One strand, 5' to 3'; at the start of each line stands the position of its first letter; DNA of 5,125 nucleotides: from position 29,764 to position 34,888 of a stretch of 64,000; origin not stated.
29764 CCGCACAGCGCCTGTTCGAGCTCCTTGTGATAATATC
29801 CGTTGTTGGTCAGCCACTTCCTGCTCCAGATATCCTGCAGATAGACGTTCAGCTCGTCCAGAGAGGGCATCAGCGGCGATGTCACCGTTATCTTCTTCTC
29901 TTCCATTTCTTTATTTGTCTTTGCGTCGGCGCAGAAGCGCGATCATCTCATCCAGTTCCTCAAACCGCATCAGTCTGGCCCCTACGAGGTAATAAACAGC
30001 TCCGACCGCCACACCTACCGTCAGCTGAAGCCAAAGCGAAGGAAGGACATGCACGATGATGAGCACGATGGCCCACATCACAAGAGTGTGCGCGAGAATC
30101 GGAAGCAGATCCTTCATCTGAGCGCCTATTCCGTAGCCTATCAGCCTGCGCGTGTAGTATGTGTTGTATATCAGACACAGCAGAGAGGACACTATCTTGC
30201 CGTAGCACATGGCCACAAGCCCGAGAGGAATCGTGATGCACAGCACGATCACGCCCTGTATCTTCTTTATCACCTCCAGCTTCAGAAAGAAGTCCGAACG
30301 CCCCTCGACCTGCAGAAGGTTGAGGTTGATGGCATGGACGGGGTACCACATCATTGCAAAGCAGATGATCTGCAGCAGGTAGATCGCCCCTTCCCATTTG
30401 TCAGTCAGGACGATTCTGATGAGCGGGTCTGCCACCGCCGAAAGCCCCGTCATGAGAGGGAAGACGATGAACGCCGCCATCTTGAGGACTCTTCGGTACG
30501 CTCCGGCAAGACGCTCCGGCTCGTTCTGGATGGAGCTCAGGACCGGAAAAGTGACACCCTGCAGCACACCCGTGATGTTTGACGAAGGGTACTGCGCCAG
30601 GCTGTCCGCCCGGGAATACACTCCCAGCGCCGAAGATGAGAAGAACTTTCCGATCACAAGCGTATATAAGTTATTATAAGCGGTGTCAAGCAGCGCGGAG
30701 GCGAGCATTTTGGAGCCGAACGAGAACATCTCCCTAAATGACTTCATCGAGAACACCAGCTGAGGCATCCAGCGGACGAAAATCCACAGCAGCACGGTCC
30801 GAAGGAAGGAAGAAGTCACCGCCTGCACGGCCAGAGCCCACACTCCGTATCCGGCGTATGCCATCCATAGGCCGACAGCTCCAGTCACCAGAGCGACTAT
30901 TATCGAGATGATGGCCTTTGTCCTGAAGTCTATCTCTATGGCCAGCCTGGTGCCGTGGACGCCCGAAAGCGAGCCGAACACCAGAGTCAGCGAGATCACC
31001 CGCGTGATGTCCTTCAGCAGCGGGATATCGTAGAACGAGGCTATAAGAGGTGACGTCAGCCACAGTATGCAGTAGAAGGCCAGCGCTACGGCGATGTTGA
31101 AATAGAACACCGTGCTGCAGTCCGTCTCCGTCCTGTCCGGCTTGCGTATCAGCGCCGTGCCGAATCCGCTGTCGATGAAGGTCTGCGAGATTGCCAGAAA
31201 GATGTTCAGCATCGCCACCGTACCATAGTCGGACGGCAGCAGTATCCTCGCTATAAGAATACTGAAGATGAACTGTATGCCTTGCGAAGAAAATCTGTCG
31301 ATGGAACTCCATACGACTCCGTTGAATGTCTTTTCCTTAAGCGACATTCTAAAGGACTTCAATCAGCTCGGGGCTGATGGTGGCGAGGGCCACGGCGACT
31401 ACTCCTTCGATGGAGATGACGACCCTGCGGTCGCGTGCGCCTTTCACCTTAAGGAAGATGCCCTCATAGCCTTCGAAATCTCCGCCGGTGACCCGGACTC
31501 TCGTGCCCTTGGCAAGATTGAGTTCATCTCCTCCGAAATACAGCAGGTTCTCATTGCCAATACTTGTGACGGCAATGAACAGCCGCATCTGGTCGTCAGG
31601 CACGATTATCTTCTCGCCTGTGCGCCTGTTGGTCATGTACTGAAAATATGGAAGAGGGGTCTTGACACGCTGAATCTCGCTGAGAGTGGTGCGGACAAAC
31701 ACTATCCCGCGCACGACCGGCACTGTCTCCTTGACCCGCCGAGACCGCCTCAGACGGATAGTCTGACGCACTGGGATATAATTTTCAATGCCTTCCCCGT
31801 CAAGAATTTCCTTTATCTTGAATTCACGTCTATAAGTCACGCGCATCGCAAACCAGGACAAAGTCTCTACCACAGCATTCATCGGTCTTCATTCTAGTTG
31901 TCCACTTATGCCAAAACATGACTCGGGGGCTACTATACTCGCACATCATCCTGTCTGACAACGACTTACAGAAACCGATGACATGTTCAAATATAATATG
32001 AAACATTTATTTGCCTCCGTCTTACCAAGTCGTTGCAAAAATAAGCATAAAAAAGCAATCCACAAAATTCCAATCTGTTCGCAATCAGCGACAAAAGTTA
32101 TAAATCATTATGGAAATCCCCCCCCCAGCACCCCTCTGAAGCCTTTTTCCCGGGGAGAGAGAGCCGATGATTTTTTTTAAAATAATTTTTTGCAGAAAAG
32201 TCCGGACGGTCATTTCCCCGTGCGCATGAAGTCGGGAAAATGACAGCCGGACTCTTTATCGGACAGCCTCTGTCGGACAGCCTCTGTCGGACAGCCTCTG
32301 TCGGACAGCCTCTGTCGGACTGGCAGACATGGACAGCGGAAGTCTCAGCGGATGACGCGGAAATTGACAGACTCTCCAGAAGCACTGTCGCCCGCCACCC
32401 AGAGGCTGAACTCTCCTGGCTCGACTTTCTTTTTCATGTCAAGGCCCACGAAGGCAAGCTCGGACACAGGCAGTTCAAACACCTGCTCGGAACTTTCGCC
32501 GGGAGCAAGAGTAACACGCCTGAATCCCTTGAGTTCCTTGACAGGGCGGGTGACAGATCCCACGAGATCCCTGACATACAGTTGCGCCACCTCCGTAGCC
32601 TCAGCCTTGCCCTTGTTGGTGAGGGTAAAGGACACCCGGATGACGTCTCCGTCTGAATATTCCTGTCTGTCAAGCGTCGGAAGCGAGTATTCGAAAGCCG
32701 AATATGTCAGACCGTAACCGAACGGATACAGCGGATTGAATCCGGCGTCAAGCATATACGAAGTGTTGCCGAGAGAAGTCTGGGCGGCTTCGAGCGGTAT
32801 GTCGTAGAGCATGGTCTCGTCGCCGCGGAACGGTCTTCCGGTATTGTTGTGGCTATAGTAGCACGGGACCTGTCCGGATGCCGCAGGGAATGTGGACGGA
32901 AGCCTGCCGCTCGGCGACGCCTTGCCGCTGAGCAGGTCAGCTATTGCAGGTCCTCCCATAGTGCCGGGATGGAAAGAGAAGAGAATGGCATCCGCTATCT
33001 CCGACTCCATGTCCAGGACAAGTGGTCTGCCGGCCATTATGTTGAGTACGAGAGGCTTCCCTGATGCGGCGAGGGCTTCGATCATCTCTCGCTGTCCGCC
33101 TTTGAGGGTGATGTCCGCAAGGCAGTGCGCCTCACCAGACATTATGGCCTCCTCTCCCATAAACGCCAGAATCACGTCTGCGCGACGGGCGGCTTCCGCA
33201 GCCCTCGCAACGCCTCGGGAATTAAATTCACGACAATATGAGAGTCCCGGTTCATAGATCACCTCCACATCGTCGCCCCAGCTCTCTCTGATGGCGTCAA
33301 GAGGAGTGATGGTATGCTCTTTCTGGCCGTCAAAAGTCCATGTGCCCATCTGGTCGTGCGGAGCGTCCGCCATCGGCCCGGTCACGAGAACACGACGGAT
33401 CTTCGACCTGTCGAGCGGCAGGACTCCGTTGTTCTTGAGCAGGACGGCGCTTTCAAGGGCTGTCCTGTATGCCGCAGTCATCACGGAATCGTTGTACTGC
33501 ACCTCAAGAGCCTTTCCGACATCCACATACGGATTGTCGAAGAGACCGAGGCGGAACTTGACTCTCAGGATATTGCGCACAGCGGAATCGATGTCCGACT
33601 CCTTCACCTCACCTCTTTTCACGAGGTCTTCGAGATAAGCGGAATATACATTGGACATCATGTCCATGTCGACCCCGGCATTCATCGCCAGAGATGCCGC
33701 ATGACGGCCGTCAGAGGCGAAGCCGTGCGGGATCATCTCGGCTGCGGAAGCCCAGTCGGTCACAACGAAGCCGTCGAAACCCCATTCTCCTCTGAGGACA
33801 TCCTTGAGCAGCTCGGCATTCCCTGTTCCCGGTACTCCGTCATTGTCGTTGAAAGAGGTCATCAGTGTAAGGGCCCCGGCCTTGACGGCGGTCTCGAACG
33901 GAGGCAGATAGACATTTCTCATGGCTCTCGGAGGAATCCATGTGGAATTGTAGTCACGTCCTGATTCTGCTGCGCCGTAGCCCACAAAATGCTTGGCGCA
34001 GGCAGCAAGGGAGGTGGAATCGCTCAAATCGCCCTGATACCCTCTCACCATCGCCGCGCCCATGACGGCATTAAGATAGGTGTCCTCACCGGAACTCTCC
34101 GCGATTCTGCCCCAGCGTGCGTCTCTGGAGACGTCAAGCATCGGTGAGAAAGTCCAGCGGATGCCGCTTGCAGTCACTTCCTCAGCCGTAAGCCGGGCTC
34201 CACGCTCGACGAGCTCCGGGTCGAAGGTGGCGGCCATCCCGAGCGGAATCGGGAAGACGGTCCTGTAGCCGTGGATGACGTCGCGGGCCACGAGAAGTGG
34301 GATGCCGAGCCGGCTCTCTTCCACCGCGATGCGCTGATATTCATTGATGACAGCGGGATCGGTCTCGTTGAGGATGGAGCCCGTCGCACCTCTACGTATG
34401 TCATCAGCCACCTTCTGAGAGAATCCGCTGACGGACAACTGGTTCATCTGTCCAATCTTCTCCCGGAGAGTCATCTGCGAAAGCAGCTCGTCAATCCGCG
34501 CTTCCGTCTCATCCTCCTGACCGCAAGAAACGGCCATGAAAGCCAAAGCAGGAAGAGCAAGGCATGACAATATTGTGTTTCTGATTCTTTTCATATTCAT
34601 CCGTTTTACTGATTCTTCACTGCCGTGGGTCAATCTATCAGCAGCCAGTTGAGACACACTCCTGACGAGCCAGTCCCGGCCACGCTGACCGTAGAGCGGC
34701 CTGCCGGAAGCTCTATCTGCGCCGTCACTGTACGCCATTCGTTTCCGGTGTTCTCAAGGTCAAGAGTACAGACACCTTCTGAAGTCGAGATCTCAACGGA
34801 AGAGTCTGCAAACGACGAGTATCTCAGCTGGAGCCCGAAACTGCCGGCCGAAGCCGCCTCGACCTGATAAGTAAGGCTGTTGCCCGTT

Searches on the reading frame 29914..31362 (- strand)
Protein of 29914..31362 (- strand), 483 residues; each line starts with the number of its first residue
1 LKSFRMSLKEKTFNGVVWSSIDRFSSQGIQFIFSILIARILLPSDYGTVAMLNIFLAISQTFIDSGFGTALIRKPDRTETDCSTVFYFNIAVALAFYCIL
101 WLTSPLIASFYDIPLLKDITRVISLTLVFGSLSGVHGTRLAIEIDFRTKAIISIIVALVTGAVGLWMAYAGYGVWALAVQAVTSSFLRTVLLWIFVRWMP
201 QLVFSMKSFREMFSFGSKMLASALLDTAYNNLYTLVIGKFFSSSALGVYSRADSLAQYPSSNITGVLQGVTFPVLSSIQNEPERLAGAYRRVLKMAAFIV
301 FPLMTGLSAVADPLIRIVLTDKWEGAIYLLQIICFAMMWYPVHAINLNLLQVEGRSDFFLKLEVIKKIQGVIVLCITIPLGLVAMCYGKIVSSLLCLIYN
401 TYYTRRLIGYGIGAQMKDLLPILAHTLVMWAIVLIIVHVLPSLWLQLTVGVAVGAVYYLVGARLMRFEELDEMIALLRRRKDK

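Call 69: search_protein_families(library=pfam, proteins=[window:29914-31362:-], max_evalue=0.00001)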
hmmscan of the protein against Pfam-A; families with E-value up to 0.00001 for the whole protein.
window:29914-31362:- (483 aa): 2 families
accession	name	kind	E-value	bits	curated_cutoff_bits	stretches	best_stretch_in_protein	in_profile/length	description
PF13440.11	Polysacc_synt_3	-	9.4e-98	327.5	23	1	37-326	2-291/293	Polysaccharide biosynthesis protein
PF01943.22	Polysacc_synt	-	9.8e-33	114.2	28.2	1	15-279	4-274/274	Polysaccharide biosynthesis protein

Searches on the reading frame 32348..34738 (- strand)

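Call 69: search_protein_families(library=pfam, proteins=[window:32348-34738:-], max_evalue=0.00001)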
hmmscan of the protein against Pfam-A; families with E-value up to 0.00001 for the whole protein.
window:32348-34738:- (797 aa): 3 families
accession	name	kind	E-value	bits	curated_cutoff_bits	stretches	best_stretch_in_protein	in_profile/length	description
PF00933.27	Glyco_hydro_3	-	6.5e-75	252.9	27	1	90-393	1-316/316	Glycosyl hydrolase family 3 N terminal domain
PF01915.27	Glyco_hydro_3_C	-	3.8e-47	161.3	31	1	432-679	2-200/200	Glycosyl hydrolase family 3 C-terminal domain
PF14310.12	Fn3-like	-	1.4e-22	80.1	25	1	716-785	1-71/71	Fibronectin type III-like domain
